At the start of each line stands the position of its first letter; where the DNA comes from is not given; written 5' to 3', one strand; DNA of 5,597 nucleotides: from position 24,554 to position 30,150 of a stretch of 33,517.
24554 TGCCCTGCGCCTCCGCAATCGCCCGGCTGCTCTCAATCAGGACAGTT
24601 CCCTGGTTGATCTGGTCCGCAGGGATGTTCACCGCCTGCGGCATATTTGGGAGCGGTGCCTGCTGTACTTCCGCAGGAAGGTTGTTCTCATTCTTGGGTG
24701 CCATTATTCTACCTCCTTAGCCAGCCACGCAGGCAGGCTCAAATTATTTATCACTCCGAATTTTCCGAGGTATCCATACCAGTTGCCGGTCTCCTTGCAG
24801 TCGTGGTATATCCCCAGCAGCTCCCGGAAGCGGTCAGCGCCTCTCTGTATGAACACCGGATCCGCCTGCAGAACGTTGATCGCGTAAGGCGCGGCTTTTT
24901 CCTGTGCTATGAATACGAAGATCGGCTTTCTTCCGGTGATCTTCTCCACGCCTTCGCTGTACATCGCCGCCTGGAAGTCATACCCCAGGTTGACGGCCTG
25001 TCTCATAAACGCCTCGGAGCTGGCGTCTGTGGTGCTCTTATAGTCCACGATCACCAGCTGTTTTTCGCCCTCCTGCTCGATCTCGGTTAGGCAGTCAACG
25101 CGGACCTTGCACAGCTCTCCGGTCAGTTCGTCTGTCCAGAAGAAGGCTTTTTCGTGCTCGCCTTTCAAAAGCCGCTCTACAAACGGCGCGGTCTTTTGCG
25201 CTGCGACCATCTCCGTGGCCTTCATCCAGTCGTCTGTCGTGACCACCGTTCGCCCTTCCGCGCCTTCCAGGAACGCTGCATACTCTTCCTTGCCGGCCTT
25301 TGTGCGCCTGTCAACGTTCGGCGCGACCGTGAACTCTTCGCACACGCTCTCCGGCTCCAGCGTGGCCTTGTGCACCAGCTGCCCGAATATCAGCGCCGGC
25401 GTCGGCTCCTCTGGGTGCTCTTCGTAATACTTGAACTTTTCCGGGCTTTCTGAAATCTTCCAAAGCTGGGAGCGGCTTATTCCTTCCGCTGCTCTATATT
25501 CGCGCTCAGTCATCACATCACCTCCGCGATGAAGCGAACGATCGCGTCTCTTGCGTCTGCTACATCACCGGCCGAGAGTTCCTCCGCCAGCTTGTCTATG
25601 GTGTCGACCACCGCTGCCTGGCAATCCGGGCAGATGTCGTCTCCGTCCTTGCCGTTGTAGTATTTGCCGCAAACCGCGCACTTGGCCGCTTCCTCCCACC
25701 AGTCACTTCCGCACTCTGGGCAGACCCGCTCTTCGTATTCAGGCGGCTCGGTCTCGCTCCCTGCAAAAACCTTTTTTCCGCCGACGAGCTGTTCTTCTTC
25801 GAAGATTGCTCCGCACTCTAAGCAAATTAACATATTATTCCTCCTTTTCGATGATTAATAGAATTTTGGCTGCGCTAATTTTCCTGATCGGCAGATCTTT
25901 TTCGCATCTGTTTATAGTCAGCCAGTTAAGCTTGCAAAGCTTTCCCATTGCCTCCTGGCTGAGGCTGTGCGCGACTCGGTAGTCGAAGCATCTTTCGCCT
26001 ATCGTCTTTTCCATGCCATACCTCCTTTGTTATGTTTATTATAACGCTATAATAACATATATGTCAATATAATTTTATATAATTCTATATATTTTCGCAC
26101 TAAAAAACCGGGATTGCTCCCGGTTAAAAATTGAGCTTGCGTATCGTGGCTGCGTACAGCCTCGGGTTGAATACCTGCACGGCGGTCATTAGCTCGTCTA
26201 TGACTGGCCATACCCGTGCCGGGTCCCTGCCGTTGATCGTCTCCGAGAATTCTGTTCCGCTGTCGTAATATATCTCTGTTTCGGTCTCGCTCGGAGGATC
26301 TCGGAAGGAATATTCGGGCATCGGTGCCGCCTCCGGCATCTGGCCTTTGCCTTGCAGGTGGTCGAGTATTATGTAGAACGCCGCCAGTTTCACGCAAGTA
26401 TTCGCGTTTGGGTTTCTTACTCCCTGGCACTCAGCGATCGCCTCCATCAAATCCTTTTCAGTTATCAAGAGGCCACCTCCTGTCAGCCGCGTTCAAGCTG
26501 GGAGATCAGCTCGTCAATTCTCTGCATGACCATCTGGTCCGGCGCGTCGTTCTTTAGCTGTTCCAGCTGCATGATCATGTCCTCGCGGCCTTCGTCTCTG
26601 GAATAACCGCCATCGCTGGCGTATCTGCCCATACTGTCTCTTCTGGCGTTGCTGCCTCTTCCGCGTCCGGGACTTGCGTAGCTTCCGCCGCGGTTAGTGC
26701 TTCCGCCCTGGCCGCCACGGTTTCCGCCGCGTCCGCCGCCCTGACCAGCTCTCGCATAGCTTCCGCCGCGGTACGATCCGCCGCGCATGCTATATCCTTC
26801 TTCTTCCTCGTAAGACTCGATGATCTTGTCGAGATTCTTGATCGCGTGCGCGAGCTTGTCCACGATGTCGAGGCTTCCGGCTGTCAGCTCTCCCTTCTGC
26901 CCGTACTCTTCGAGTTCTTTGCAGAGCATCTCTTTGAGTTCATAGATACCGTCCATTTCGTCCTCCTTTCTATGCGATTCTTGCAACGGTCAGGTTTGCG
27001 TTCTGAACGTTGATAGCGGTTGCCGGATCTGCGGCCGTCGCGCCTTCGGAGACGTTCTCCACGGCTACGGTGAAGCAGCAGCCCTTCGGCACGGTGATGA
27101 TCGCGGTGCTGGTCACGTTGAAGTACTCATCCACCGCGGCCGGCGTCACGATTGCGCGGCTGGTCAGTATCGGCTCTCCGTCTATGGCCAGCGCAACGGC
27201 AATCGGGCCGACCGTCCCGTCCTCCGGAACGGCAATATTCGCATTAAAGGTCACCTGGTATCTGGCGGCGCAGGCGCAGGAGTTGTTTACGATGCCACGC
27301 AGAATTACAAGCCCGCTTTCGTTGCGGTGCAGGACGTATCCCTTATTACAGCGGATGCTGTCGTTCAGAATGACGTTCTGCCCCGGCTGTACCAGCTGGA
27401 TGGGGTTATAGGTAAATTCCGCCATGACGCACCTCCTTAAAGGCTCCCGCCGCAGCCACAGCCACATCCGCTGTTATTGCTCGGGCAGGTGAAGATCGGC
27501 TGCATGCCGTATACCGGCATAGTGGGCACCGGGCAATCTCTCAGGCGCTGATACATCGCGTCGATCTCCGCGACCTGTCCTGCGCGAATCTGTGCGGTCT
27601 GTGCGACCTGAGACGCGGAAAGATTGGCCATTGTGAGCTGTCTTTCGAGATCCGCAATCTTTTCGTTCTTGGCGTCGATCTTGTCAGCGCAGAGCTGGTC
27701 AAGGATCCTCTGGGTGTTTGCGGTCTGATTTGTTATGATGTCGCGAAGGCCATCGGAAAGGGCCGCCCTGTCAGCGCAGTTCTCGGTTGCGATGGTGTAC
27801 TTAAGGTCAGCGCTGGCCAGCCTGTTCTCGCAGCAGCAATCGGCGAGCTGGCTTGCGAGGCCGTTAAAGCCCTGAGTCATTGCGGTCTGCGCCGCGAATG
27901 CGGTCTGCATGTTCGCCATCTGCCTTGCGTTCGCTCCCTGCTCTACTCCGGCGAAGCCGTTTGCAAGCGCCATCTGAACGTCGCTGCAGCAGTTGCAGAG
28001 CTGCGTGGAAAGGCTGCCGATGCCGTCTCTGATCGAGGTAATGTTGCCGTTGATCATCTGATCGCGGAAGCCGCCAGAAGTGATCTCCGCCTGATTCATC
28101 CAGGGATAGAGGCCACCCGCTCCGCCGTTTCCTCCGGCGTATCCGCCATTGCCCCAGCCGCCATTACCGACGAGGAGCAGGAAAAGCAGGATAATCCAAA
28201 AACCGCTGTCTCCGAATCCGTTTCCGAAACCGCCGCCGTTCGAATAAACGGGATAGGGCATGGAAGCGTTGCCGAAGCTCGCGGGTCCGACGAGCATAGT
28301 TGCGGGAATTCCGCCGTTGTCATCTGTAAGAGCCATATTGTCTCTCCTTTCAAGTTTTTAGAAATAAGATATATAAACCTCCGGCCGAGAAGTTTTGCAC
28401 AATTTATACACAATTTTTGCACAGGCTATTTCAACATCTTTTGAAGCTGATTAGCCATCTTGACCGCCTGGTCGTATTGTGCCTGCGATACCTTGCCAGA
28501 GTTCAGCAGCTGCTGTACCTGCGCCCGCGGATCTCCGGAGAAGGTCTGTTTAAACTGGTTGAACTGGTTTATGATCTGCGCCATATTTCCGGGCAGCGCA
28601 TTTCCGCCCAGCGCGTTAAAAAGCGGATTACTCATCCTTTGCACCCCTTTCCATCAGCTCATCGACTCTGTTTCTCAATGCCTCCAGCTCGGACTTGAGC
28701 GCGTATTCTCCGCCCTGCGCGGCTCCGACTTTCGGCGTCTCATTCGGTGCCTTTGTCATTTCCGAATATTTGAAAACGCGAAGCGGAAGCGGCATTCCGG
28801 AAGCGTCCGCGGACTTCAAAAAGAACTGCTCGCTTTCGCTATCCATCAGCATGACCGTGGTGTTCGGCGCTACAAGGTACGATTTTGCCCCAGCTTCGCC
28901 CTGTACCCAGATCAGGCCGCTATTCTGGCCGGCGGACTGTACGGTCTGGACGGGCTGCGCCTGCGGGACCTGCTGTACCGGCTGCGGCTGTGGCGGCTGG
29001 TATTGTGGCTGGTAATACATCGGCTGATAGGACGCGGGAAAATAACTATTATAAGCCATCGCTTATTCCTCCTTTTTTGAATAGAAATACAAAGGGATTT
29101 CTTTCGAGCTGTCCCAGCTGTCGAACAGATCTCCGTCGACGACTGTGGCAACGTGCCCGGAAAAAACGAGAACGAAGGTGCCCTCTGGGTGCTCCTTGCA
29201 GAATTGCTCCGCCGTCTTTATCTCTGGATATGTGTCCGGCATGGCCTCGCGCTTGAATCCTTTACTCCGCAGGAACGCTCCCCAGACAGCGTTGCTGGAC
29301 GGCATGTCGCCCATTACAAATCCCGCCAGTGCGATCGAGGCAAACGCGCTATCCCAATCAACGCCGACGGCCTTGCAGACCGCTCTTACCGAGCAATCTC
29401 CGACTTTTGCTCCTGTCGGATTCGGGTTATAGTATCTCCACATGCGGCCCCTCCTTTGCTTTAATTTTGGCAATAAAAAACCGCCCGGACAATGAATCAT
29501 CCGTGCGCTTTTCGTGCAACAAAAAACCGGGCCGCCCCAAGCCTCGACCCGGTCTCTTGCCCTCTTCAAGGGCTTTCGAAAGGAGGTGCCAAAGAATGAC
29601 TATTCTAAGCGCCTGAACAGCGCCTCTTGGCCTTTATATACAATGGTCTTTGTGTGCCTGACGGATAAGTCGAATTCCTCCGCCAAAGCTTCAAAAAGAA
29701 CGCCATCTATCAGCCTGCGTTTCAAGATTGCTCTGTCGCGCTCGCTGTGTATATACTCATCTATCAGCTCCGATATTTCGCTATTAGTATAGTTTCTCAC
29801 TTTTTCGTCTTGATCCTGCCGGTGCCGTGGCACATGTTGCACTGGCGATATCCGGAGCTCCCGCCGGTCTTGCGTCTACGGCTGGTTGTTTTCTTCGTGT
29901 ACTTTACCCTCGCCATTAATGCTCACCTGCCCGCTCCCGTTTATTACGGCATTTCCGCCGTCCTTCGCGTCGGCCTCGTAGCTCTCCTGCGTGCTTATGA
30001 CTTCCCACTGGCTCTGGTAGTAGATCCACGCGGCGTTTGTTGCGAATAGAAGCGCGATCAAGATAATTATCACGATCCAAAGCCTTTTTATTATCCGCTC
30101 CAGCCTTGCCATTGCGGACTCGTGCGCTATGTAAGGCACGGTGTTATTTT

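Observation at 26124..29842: Terminator-insulated seven-gene accessory cassette of low-complexity, Cys-rich and TNF-like proteins with an upstream region-4-type regulator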

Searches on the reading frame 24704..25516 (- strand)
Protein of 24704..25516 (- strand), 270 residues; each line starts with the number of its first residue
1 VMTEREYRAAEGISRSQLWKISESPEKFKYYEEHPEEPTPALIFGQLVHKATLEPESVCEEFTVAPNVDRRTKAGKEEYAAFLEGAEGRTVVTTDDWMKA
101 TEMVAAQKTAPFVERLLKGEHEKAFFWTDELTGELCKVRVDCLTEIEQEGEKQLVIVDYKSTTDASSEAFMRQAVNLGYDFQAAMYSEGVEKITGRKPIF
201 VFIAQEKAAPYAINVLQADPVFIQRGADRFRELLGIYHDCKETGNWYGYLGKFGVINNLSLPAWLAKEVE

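Call 10: search_protein_families(library=phrogs, max_evalue=0.001, proteins=[window:24704-25516:-])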
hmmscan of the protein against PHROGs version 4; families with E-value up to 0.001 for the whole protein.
window:24704-25516:- (270 aa): 5 families
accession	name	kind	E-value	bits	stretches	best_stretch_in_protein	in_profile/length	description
phrog_412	-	DNA, RNA and nucleotide metabolism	2.2e-82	278.7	1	2-268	144-409/440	exonuclease VIII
phrog_607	-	DNA, RNA and nucleotide metabolism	8.8e-27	94.7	1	6-246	587-856/883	exonuclease VII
phrog_1227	-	DNA, RNA and nucleotide metabolism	3.3e-12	47.2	1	35-241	43-236/268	exonuclease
phrog_28222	-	DNA, RNA and nucleotide metabolism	1e-09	38.1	1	82-246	759-921/941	exonuclease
phrog_1218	-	DNA, RNA and nucleotide metabolism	0.00058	20.2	0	123-195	136-193/364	exonuclease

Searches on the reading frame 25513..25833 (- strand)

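Call 10: search_protein_families(library=phrogs, max_evalue=0.001, proteins=[window:25513-25833:-])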
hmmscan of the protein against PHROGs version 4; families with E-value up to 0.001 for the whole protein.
window:25513-25833:- (106 aa): 0 families

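Call 49: search_protein_families(library=pfam, max_evalue=0.01, proteins=[window:25513-25833:-])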
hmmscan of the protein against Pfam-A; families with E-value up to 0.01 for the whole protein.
window:25513-25833:- (106 aa): 9 families
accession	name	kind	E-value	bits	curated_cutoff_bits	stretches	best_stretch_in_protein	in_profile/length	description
PF18912.6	DZR_2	-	1.7e-05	25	27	2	32-72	18-56/56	Double zinc ribbon domain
PF12773.13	DZR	-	0.00013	22.5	27.3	1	38-75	1-34/45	Double zinc ribbon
PF08271.17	Zn_Ribbon_TF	-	0.00013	21.9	29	0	29-43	13-27/43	TFIIB zinc-binding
PF21349.2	RUBY_RBDX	-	0.00026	20.8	26.5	0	51-73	2-24/30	Rubrerythrin, rubredoxin-like domain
PF01155.25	HypA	-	0.00051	20.5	28.9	0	49-78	70-99/112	Hydrogenase/urease nickel incorporation, metallochaperone, hypA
PF13248.11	Zn_ribbon_3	-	0.0011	18.8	27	0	35-57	2-24/26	zinc-ribbon domain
PF17032.10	Zn_ribbon_15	-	0.0027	18.9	28.9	0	2-56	38-73/73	zinc-ribbon family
PF23455.1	DUF7129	-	0.0032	17.6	30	0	52-76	14-38/45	Domain of unknown function (DUF7129)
PF08792.16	A2L_zn_ribbon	-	0.0037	17.4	22.9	0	2-12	22-32/33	A2L zinc ribbon domain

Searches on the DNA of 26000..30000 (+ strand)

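Call 7: search_dna_similar(query=window:26000-30000:+, collection=phages, mode=distant, max_rows=25)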
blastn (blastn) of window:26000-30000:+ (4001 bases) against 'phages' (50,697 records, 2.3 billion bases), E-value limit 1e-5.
Records with a match: 2; places in all: 2; records where one place covers at least 80% of the query: 0.
Best place of each record, by identity: 60-80% 2.
By first word of the organism name: Butyrivibrio 1; Bacteriophage 1.
By host as written in the record: Butyrivibrio fibrisolvens DSM 3071 1; - 1.
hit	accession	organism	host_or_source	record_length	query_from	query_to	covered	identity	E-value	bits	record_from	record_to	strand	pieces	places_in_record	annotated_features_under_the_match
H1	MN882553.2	Butyrivibrio virus Ceridwen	Butyrivibrio fibrisolvens DSM 3071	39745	381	1467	14%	70.1%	6e-43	249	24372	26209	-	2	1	hypothetical protein (x5) | promoter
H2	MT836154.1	Bacteriophage sp.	human fecal samples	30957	1775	1860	2%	75.6%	5e-6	62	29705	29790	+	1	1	record has no annotation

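Call 9: get_annotated_region(hit=H1, flank=6000)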
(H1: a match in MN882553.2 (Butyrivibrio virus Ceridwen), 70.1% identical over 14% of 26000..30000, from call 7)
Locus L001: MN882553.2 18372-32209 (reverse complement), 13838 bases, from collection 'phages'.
description: Butyrivibrio virus Ceridwen, complete genome.
organism: Butyrivibrio virus Ceridwen (NCBI taxid 2696359)
taxonomy: Viruses; Duplodnaviria; Heunggongvirae; Uroviricota; Caudoviricetes
host: Butyrivibrio fibrisolvens DSM 3071; source: -; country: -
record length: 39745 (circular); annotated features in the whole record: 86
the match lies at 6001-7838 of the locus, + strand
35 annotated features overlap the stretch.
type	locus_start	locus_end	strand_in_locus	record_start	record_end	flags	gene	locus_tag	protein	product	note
CDS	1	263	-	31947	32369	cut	-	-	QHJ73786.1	holliday junction resolvase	Similar to Holliday junction resolvase in Pseudomonas phage YMC/01/01/P52_PAE_BP (1191380.J7I4J7_9CAUD, VOG4693, ...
CDS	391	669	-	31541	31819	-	-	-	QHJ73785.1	hypothetical protein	Hypothetical coding region with unknown function. ORF predicted by GeneMarkS-2, Glimmer3, Phanotate-v1.1.2, ...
CDS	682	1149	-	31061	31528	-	-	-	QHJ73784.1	hypothetical protein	Similar to uncharacterised hypothetical protein in Streptococcus virus O1205 (85154.O34039_BPO12, NP_695086.1, ...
CDS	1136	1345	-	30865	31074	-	-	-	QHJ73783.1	hypothetical protein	Hypothetical coding region with unknown function. ORF predicted by Glimmer3, Phanotate-v1.1.2, Prodigal-v2.6.3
CDS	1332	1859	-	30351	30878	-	-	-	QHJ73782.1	hypothetical protein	Similar to uncharacterised hypothetical protein in Lactobacillus virus LLKu (YP_008859607.1). ORF predicted by ...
CDS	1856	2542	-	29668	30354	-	-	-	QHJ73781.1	hypothetical protein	Hypothetical coding region with unknown function. ORF predicted by GeneMarkS-2, Glimmer3, Phanotate-v1.1.2, ...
CDS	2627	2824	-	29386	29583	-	-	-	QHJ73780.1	hypothetical protein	Hypothetical coding region with unknown function. ORF predicted by GeneMarkS-2, Glimmer3, Phanotate-v1.1.2, ...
CDS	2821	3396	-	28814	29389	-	-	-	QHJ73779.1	putative lysin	Pfam Cell wall hydrolase (PF07486.12). ORF predicted by GeneMarkS-2, Glimmer3, Phanotate-v1.1.2, Prodigal-v2.6.3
CDS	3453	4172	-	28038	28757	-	-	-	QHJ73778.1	putative antirepressor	Similar to putative phage antirepressor in Streptococcus phage phi891591 (VOG4552, AGF87586.1). Pfam (PF03374.14). ORF ...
CDS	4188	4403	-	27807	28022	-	-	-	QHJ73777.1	putative XRE family transcriptional inhibitor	Similar to putative XRE family transcriptional inhibitor in Streptococcus phage JX01 (1225806.J7KK54_9CAUD, VOG4543, ...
regulatory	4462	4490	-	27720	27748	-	-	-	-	promoter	promoter predicted by PhagePromoter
regulatory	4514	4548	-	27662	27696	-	-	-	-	terminator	Predicted by FindTerm v2.8.1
CDS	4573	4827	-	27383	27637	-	-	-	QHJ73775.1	hypothetical protein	Hypothetical coding region with unknown function. ORF predicted by GeneMarkS-2, Glimmer3, Phanotate-v1.1.2, ...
CDS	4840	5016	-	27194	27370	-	-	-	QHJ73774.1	hypothetical protein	Hypothetical coding region with unknown function. ORF predicted by GeneMarkS-2, Glimmer3, Phanotate-v1.1.2, ...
CDS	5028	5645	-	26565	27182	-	-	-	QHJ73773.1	hypothetical protein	Similar to uncharacterised hypothetical protein Mycobacterium phage ShedlockHolmes (YP_009202728.1). ORF predicted by ...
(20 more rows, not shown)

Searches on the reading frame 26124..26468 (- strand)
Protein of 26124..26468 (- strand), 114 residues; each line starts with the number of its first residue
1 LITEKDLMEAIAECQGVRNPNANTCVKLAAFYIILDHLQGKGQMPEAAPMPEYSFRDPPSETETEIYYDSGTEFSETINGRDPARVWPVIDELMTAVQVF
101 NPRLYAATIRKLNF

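Call 5: search_protein_families(library=pfam, max_evalue=0.1, proteins=[window:26124-26468:-])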
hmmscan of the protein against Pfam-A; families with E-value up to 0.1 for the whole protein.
window:26124-26468:- (114 aa): 0 families

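Call 6: search_protein_families(library=phrogs, max_evalue=0.01, proteins=[window:26124-26468:-])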
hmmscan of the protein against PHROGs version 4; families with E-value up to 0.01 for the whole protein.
window:26124-26468:- (114 aa): 0 families

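Call 16: search_protein_families(library=ncbifam, max_evalue=0.1, proteins=[window:26124-26468:-])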
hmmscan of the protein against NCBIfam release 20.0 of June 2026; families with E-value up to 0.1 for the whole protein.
window:26124-26468:- (114 aa): 0 families

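Call 17: search_protein_families(library=padloc, max_evalue=0.1, proteins=[window:26124-26468:-])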
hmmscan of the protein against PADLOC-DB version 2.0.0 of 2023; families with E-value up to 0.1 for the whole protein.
window:26124-26468:- (114 aa): 0 families

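Call 92: search_solved_structures(query=A11, max_evalue=5)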
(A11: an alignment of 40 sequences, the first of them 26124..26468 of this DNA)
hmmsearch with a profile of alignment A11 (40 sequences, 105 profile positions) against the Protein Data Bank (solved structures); distinct sequences matched with E-value up to 5: 9.
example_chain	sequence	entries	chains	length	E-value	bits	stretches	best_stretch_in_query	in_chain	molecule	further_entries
8hqz_d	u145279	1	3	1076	0.16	15.7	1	49-97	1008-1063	L-shaped tail fiber assembly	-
5lsk_D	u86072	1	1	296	0.99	13.1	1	53-95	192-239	Kinetochore-associated protein DSN1 homolog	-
2p7v_A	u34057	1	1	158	1.1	13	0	34-90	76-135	Regulator of sigma D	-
2lch_A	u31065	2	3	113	1.2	12.9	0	72-97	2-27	Protein OR38 | computationally designed four-helix bundle protein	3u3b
2jua_A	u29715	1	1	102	1.3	12.7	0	60-90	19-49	de novo protein S836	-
4xwj_A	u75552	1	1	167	1.4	12.6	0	36-90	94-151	Regulator of sigma D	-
8ppr_D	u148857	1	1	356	1.5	12.5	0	53-95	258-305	Kinetochore-associated protein DSN1 homolog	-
8q5h_D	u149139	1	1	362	1.6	12.5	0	53-95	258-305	Kinetochore-associated protein DSN1 homolog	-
6q45_G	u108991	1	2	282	3.4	11.4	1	41-100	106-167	ATP synthase gamma chain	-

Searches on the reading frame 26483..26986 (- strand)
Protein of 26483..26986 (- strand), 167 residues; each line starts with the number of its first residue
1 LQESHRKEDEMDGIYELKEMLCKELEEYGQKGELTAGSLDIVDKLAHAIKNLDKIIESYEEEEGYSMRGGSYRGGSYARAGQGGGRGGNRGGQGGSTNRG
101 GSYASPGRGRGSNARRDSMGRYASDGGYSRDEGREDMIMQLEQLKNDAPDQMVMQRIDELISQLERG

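Call 5: search_protein_families(library=pfam, max_evalue=0.1, proteins=[window:26483-26986:-])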
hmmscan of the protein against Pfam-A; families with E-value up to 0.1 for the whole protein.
window:26483-26986:- (167 aa): 0 families

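Call 6: search_protein_families(library=phrogs, max_evalue=0.01, proteins=[window:26483-26986:-])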
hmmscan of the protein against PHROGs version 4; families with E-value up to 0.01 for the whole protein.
window:26483-26986:- (167 aa): 0 families

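Call 16: search_protein_families(library=ncbifam, max_evalue=0.1, proteins=[window:26483-26956:-])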
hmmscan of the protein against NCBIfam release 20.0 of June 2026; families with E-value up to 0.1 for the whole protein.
window:26483-26956:- (157 aa): 0 families

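Call 17: search_protein_families(library=padloc, max_evalue=0.1, proteins=[window:26483-26956:-])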
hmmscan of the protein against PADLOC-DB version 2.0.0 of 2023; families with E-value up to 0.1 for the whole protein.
window:26483-26956:- (157 aa): 0 families

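Call 71: search_dna_similar(query=window:26483-26956:-, collection=phages, mode=protein, max_rows=40, max_evalue=0.01)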
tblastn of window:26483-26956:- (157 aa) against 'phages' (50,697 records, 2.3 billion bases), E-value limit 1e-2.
Records with a match: 1; places in all: 1; records where one place covers at least 80% of the query: 0.
Best place of each record, by identity: <60% 1.
By first word of the organism name: Butyrivibrio 1.
By host as written in the record: Butyrivibrio fibrisolvens DSM 3071 1.
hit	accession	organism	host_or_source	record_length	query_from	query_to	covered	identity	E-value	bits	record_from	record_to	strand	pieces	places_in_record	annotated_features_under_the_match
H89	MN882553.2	Butyrivibrio virus Ceridwen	Butyrivibrio fibrisolvens DSM 3071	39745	95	155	39%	50.8%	3e-6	51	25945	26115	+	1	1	hypothetical protein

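Call 91: search_solved_structures(query=A6, max_evalue=5)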
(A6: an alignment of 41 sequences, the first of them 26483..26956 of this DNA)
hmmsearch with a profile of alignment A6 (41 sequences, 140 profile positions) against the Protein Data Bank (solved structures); distinct sequences matched with E-value up to 5: 3.
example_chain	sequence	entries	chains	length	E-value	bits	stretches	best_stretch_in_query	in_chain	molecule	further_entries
8gjg_A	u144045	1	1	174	0.22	15.3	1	106-139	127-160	gluc_A04_0005 Binder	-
3pe0_A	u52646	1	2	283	0.36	14.6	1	95-127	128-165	Plectin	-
6xf1_A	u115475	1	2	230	2.2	12.1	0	8-49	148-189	Nesprin-2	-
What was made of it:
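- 26483..26956 (-): F: 157 aa, with an N-terminal helix, a variable Y/S/G/R-rich tract, the conserved motif RGRG-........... and a C-terminal helix. No PDB match (call 91).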
